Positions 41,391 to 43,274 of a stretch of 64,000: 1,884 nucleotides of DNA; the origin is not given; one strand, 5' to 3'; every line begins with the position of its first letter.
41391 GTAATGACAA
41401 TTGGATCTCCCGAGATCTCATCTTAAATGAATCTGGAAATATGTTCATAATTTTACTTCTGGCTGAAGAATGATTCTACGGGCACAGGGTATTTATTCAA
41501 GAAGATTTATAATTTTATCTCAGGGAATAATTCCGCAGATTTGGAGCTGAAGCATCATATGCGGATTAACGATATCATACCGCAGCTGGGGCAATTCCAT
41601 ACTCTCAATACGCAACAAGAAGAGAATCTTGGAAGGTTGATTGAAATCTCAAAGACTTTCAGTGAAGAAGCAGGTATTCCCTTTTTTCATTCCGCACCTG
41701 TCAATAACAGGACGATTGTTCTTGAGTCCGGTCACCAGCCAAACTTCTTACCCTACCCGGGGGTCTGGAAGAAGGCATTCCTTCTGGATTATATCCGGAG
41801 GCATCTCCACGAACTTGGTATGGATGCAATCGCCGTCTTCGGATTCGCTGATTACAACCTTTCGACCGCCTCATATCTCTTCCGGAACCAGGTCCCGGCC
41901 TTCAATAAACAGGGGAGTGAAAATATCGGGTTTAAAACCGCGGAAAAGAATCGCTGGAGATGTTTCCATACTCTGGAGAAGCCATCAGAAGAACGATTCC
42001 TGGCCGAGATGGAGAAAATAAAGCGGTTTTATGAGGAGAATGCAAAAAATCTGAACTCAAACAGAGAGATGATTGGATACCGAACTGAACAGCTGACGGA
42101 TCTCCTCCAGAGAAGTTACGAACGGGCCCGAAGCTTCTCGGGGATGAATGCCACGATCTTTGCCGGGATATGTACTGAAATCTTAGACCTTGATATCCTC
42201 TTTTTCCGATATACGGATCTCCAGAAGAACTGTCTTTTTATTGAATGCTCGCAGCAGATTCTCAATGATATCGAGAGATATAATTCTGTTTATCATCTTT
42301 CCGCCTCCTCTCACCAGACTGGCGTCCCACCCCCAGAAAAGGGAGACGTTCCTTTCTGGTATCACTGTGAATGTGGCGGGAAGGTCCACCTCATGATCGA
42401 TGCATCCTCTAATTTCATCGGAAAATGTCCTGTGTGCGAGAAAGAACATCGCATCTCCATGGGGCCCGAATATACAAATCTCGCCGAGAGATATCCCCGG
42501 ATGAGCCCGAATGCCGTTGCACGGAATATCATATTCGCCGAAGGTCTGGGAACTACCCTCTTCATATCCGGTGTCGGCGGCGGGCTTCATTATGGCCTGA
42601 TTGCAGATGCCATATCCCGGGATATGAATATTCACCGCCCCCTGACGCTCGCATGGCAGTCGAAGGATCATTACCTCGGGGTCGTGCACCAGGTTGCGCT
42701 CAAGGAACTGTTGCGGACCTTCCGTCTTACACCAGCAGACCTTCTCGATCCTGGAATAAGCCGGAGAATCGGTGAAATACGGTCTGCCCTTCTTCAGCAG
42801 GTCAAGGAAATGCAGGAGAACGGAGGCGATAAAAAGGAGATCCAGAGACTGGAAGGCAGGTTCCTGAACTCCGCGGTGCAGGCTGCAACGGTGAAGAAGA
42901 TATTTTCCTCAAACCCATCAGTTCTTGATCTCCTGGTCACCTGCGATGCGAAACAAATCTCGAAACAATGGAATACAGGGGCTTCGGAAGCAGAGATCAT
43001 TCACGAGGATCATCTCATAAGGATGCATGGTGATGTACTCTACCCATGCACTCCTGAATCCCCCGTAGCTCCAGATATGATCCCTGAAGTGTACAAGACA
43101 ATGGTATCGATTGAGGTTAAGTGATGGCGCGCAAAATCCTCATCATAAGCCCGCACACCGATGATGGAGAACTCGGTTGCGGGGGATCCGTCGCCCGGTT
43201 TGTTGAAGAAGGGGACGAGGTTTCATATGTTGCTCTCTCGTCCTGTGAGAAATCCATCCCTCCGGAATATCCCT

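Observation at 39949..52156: Candidate pathway for amino-acid or acyl decoration of an archaeal surface glycan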

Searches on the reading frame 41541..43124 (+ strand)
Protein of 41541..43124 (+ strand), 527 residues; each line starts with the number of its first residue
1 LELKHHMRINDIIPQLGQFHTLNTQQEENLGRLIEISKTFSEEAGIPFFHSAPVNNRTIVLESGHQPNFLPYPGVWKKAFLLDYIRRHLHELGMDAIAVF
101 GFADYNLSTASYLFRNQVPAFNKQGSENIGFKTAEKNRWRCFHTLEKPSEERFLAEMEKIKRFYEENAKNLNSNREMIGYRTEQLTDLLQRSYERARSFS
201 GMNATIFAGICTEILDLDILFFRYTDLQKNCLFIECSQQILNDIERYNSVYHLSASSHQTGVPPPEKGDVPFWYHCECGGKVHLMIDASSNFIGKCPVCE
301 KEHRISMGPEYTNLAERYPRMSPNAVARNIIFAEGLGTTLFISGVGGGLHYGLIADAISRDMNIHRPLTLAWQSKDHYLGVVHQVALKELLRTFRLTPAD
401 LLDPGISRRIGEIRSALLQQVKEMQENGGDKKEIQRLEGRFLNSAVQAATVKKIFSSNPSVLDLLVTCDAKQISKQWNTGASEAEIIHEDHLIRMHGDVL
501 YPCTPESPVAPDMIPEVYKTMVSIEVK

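Call 3: search_protein_families(library=pfam, proteins=[window:41541-43124:+], max_evalue=0.01)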
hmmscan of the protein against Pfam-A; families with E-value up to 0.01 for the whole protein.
window:41541-43124:+ (527 aa): 0 families

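Call 5: search_protein_families(library=ncbifam, proteins=[window:41541-43124:+], max_evalue=0.1)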
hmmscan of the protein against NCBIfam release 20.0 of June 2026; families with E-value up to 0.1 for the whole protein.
window:41541-43124:+ (527 aa): 0 families

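Call 9: find_homologous_proteins(query=window:41541-43124:+)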
Query window:41541-43124:+ (527 aa): 210 proteins with E <= 0.001 among 8000 candidates; the best 120 are listed.
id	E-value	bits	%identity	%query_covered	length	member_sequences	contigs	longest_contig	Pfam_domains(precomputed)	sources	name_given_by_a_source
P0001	0.0e+0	1208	100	99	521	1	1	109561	-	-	-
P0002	1.7e-220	751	63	99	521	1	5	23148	-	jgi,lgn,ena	jgi:hypothetical protein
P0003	5.5e-174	598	53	98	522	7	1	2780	-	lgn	-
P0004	1.7e-170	586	50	99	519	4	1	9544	-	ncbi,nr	ncbi:MAG: hypothetical protein LUQ67_02075 [Methanomicrobiales archaeon]|nr:hypothetical protein [Me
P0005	8.1e-170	584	51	98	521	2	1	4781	-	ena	-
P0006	7.1e-169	581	50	99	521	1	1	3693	-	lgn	-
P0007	9.2e-168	577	50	99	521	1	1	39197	-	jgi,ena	-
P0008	1.7e-163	563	50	98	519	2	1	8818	-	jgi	jgi:hypothetical protein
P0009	4.5e-159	549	48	99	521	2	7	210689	-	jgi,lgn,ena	jgi:hypothetical protein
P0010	3.8e-150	519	46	99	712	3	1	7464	PF07760.17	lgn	-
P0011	1.2e-149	518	46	99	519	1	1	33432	-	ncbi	-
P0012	4.6e-148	512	46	98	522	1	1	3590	-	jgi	-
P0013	5.1e-141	489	49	86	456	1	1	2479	-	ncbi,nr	ncbi:MAG TPA: hypothetical protein VLU98_02175, partial [Methanomicrobiales archaeon]|nr:hypothetica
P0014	1.1e-132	462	43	95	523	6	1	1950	-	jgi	-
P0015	1.1e-132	462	43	95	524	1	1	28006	-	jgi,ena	-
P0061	1.0e-119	419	41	99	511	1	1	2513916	-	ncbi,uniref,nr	ncbi:hypothetical protein L1S32_03095 [Methanogenium sp. S4BF]|uniref:hypothetical protein n=1 Tax=M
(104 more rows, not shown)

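Call 11: search_solved_structures(query=A1, max_evalue=10, show_alignments=2)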
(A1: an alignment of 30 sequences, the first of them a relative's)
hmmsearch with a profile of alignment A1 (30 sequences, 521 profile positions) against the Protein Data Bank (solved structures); distinct sequences matched with E-value up to 10: 15.
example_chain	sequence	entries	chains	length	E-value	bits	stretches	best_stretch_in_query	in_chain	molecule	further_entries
1yop_A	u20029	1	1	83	0.011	17.5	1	259-315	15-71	Kti11p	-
1yws_A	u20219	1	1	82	0.011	17.5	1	259-315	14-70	protein YBL071w-A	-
5ax2_A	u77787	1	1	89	0.014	17.2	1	259-315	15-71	Diphthamide biosynthesis protein 3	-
4d4o_A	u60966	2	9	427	0.29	12.9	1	260-315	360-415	PROTEIN ATS1, DIPHTHAMIDE BIOSYNTHESIS PROTEIN 3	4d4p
4x33_A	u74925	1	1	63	0.51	12.1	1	259-299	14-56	Diphthamide biosynthesis protein 3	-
7unr_W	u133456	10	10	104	0.53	12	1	116-143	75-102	50S ribosomal protein L24 | Large ribosomal subunit protein uL24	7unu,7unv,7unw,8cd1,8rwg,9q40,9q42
8bep_F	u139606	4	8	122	0.61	11.8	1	371-434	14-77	Cytochrome b-c1 complex subunit 7-2, mitochondrial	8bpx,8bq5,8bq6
1wge_A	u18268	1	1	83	0.63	11.8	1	258-304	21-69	Hypothetical protein 2610018L09Rik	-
6spb_U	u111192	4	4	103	0.67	11.7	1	116-143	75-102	50S ribosomal protein L24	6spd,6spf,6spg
8cwy_A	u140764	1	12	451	0.8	11.4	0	130-207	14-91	T32-15-1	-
2jr7_A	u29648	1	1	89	0.85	11.3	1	258-303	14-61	DPH3 homolog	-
8zno_F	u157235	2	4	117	0.91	11.2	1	373-435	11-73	Cytochrome b-c1 complex subunit 7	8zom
6pln_A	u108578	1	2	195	0.93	11.2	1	257-316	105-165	Transcription factor E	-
6mif_A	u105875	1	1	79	3.3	9.4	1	269-313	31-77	LIM and senescent cell antigen-like-containing domain protein 1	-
7d2s_B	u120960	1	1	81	3.6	9.3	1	269-313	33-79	LIM and senescent cell antigen-like-containing domain protein 1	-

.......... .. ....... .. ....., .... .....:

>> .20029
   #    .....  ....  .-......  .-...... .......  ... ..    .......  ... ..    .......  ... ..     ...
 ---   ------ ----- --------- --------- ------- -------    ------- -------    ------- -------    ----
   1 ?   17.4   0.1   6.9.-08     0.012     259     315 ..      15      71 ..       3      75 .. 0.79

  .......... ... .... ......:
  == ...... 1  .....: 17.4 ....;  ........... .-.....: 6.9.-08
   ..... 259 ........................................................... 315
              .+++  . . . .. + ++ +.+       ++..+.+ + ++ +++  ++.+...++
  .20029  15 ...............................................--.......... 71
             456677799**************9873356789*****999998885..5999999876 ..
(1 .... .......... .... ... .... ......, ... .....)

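Call 21: predict_structure(alignment_id=A1)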
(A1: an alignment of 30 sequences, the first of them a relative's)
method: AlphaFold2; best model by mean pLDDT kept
length: 521 residues; sequences in the alignment: 30
mean_pLDDT: 92.1   pTM: 0.91
mean pLDDT of the five models: 92.1, 91.6, 91.3, 90.3, 88.7
residues with pLDDT >= 90: 423; 70-90: 87; 50-70: 11; < 50: 0
segments of 3 or more residues with pLDDT < 50: none
pLDDT, mean of each block of 10 residues (from residue 1): 93 94 97 96 87 95 89 97 95 94 63 93 87 91 96 95 82 94 97 95 96 96 95 94 93 83 93 94 92 95 89 93 96 92 87 95 94 93 93 91 92 94 92 93 94 91 93 96 93 87 90 90 62
secondary structure, 60 per line:
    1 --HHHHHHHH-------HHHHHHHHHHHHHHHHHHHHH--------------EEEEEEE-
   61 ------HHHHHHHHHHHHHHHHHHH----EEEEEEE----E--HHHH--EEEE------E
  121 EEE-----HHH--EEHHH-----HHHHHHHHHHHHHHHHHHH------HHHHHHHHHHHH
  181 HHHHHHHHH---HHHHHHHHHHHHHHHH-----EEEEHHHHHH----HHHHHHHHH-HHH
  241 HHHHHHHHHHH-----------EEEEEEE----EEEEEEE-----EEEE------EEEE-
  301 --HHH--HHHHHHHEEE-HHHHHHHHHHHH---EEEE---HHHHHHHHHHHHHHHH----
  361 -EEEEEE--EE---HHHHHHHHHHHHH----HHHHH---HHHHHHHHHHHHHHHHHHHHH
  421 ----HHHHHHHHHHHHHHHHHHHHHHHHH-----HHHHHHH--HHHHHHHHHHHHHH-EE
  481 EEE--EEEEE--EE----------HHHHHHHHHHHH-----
elements in order: H3-10 H18-38 E53-59 H67-85 E90-96 H104-107 E110-113 E120-123 H144-162 H169-189 H193-208 E214-217 H218-223 H228-236 H238-251 E263-269 E274-280 E286-289 E296-299 H308-314 E315-317 H319-330 E334-337 H341-356 E362-367 H375-387 H392-396 H400-420 H425-449 H455-461 H464-477 E479-483 E486-490 H505-516

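Call 23: fold_search(model_id=the predicted structure, library=pdb)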
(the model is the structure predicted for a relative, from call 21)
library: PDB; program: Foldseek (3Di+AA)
matches with E <= 10: 573; with E <= 0.001: 7
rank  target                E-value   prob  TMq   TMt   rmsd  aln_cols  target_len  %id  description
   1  4wbd                  8.7e-13  1.00  0.61  0.59   9.5       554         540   13  The crystal structure of BshC from Bacillus subtilis complexed with citrate and ADP (released 2014-12-31)
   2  1irx_B                1.5e-08  1.00  0.39  0.40  17.2       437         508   12  Crystal structure of class I lysyl-tRNA synthetase (released 2002-04-17)
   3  1irx_A                6.2e-08  1.00  0.41  0.42  18.4       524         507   12  Crystal structure of class I lysyl-tRNA synthetase (released 2002-04-17)
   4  4zaj                  5.6e-04  0.92  0.24  0.22  25.4       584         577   10  2.2 Angstrom Crystal Structure of a Human Arginyl-tRNA Synthetase (released 2016-03-30)
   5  1iq0                  7.7e-04  0.84  0.23  0.21  24.0       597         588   12  THERMUS THERMOPHILUS ARGINYL-TRNA SYNTHETASE (released 2001-11-28)
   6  6swx                  8.9e-04  0.92  0.23  0.23  20.1       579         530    8  Leishmania major methionyl-tRNA synthetase in complex with an allosteric inhibitor (released 2020-08-05)
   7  4q2y_B                9.4e-04  0.89  0.23  0.22  25.0       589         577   11  Crystal structure of Arginyl-tRNA synthetase (released 2014-07-23)
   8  4q2t_A                1.1e-03  0.82  0.22  0.20  24.3       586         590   10  Crystal structure of Arginyl-tRNA synthetase complexed with L-arginine (released 2014-07-23)
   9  4q2t_B                1.3e-03  0.82  0.23  0.21  25.0       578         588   10  Crystal structure of Arginyl-tRNA synthetase complexed with L-arginine (released 2014-07-23)
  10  4q2x_A                2.5e-03  0.98  0.25  0.23  17.5       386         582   11  Crystal structure of Arginyl-tRNA synthetase complexed with L-canavanine (released 2014-07-23)
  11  7wao                  2.7e-03  0.94  0.22  0.22  14.7       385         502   11  Glutamyl-tRNA synthetase from Plasmodium falciparum (PfERS) in complex with Mn (released 2022-12-21)
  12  4q2y_A                2.8e-03  0.66  0.22  0.21  25.5       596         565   10  Crystal structure of Arginyl-tRNA synthetase (released 2014-07-23)
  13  5b63_C                3.3e-03  0.90  0.23  0.22  19.5       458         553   12  Crystal structures of E.coli arginyl-tRNA synthetase (ArgRS) in complex with substrate tRNA(Arg) (released 2017-05-31)
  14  4dlp_C                3.3e-03  0.75  0.21  0.24  16.7       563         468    9  Crystal structure of methionyl-tRNA synthetase MetRS from Brucella melitensis bound to selenomethionine (released 2012-02-15)
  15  7wru                  3.6e-03  0.99  0.23  0.24  13.6       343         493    9  Crystal structure of the apo chicken glutamyl-tRNA synthetase 1 (EARS1) (released 2022-11-23)
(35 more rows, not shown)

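Call 24: find_encoding_contigs(protein=P0061, flank=10000, max_places=2)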
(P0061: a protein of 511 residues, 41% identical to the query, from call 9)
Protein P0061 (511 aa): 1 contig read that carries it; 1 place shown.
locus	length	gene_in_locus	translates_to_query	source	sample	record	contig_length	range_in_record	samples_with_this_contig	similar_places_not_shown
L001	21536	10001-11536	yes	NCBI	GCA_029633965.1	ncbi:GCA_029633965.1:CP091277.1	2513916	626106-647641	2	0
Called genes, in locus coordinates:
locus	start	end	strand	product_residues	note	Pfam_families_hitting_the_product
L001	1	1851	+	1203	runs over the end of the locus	PF13620:CarboxypepD_reg (weak)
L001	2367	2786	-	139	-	-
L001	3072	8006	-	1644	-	PF00801:PKD, PF18911:PKD_4, PF00801:PKD, PF18911:PKD_4, PF00801:PKD, PF18911:PKD_4, PF00801:PKD, PF18911:PKD_4, +16 more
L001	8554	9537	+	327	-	PF00953:Glycos_transf_4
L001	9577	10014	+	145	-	PF07760:DUF1616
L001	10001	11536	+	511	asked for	-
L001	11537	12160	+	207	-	PF02585:PIG-L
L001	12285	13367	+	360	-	PF04007:DUF354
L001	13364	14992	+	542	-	-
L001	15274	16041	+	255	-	PF02388:FemAB (weak), PF13480:Acetyltransf_6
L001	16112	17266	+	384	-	PF14397:ATPgrasp_ST (faint), PF02222:ATP-grasp, PF02655:ATP-grasp_3, PF02786:CPSase_L_D2, PF07478:Dala_Dala_lig_C (weak), PF15632:ATPgrasp_Ter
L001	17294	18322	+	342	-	PF02388:FemAB (faint), PF13480:Acetyltransf_6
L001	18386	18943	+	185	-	PF00132:Hexapep (weak), PF14602:Hexapep_2 (weak)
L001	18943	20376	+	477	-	-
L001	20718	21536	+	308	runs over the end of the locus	-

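Call 26: find_related_loci(query=A1, collection=genome_contigs, flank=10000)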
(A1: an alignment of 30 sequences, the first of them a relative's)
Query A1 (521 aa) in genome_contigs; peptide patterns used: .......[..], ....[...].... (x = any residue, [..] = any of these).
101 stretches matched a pattern; 69 encode a relative of the query (tblastn E <= 1e-3); 67 distinct loci.
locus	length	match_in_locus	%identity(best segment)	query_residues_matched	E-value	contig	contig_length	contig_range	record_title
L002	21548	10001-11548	53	1-515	0e+0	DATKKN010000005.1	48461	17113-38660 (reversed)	MAG TPA_asm: Methanomicrobiales archaeon isolate SMAG_U14658 k141_1260679, whole genome shotgun sequence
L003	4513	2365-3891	42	1-521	2e-141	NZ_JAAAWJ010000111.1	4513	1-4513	Methanogenium sp. MK-MG MKMG_111, whole genome shotgun sequence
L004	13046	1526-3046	40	4-521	8e-135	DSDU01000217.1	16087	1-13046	MAG TPA_asm: Deltaproteobacteria bacterium isolate SpSt-1226 Ga0129302_1001730, whole genome shotgun sequence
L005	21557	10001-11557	40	3-521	3e-131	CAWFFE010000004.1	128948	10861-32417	MAG: uncultured Methanoregulaceae archaeon isolate MFD02416.bin.2.266 genome assembly, contig: contig_48360, whole genom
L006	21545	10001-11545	40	5-520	8e-126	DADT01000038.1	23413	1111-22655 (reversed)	MAG TPA_asm: Methanoregula sp. UBA471 UBA471_contig_9683, whole genome shotgun sequence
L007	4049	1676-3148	41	16-518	2e-127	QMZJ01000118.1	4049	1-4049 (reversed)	MAG: Candidatus Altiarchaeales archaeon isolate B52_G2 B52_Guay2_scaffold_18445, whole genome shotgun sequence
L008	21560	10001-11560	38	1-520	9e-123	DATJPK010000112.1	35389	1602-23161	MAG TPA_asm: Methanomicrobiales archaeon isolate SMAG_U14911 k141_2791027, whole genome shotgun sequence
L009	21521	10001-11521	39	1-518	3e-122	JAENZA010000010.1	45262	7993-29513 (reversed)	MAG: Methanobacteriota archaeon isolate BL5_bin.12 BL5_bin12_NODE_232_length_45262_cov_9.203884, whole genome shotgun se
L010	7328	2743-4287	38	1-519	6e-122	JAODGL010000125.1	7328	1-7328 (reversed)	MAG: Methanosarcinales archaeon isolate Flange_M5_B8-AMOR_1b 1-CGB-Flange_contig_615, whole genome shotgun sequence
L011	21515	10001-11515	38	2-519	5e-117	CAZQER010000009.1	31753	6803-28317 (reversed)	MAG TPA_asm: uncultured archaeon isolate binchicken_co6_257 genome assembly, contig: NODE_1075_length_31753_cov_7.112278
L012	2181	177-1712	37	1-519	1e-123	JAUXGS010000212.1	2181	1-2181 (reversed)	MAG: Methanosarcinales archaeon isolate CSMAG_2935 CSMAG_2935_k117_2966034_length_2181_cov_19.0000, whole genome shotgun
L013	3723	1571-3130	36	1-520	1e-118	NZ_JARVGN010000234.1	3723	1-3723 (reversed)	MAG: Methanocalculus sp. isolate M17C-73-07 NODE_234_length_3723_cov_5.836533, whole genome shotgun sequence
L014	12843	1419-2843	40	16-495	1e-112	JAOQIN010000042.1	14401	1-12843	MAG: Candidatus Methanoxibalbensis ujae isolate NA091.008_2 NODE_42, whole genome shotgun sequence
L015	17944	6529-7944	38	11-500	3e-112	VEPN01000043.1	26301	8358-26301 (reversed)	MAG: Candidatus Methanoperedens sp. isolate MnB_21 scaffold43, whole genome shotgun sequence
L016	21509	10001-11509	37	16-518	4e-112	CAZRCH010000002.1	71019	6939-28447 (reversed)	MAG TPA_asm: uncultured Methanolinea sp. isolate SRP278314_co2_198 genome assembly, contig: NODE_640_length_71019_cov_14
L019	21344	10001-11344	39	11-471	2e-106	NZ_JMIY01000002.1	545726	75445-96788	Candidatus Methanoperedens nitroreducens strain ANME-2d ANME2D_Contig_2.2, whole genome shotgun sequence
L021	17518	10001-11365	38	11-478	7e-106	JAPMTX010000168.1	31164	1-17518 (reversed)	MAG: Candidatus Methanoperedens sp. isolate LC 1 LC_0.1_scaffold_603, whole genome shotgun sequence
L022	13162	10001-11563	37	1-520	4e-105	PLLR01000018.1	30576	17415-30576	MAG: Methanoregula sp. isolate fen_80 73.20120800_E3X.20_contig_4163, whole genome shotgun sequence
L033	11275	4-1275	37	52-495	7e-97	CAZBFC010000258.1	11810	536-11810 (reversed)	MAG TPA_asm: uncultured archaeon isolate binchicken_co219_101 genome assembly, contig: k141_1430335, whole genome shotgu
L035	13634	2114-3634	40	1-518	4e-131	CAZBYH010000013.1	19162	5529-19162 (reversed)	MAG TPA_asm: uncultured Methanoculleus sp. isolate binchicken_co88_693 genome assembly, contig: NODE_4189_length_19162_c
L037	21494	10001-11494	33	2-517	3e-91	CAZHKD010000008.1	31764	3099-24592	MAG TPA_asm: uncultured archaeon isolate SRP216583_co2_132 genome assembly, contig: NODE_778_length_31764_cov_20.174840,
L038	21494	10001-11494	33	1-521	1e-90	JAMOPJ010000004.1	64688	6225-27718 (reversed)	MAG: Archaeoglobaceae archaeon isolate 4559-240_metabat1_scaf2bin.032 4559-240_scaffold_115_c1, whole genome shotgun seq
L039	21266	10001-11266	37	22-493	1e-90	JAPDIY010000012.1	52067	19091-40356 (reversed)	MAG: Archaeoglobi archaeon isolate S5B9_HD70 c_000000000224, whole genome shotgun sequence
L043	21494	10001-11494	33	1-521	2e-85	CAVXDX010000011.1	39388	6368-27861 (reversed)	MAG: uncultured Candidatus Micrarchaeota archaeon isolate MFD04408.bin.1.57 genome assembly, contig: contig_69818, whole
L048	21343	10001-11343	45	48-495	4e-97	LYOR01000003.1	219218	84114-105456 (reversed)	MAG: Candidatus Syntrophoarchaeum butanivorans isolate BOX1 BOX1_11reassembly_contig03, whole genome shotgun sequence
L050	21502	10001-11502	36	16-515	2e-93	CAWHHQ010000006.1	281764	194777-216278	MAG: uncultured Methanoregulaceae archaeon isolate MFD01872.bin.2.143 genome assembly, contig: contig_93166, whole genom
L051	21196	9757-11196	29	19-471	9e-67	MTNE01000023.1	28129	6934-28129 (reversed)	MAG: Thermoplasmatales archaeon JdFR-43 JGI24020J35080_1000528, whole genome shotgun sequence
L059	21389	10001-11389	25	53-471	1e-35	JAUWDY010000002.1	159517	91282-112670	MAG: Candidatus Bathyarchaeota archaeon isolate CSMAG_2176 CSMAG_2176_k141_2653076_length_159517_cov_13.9789, whole geno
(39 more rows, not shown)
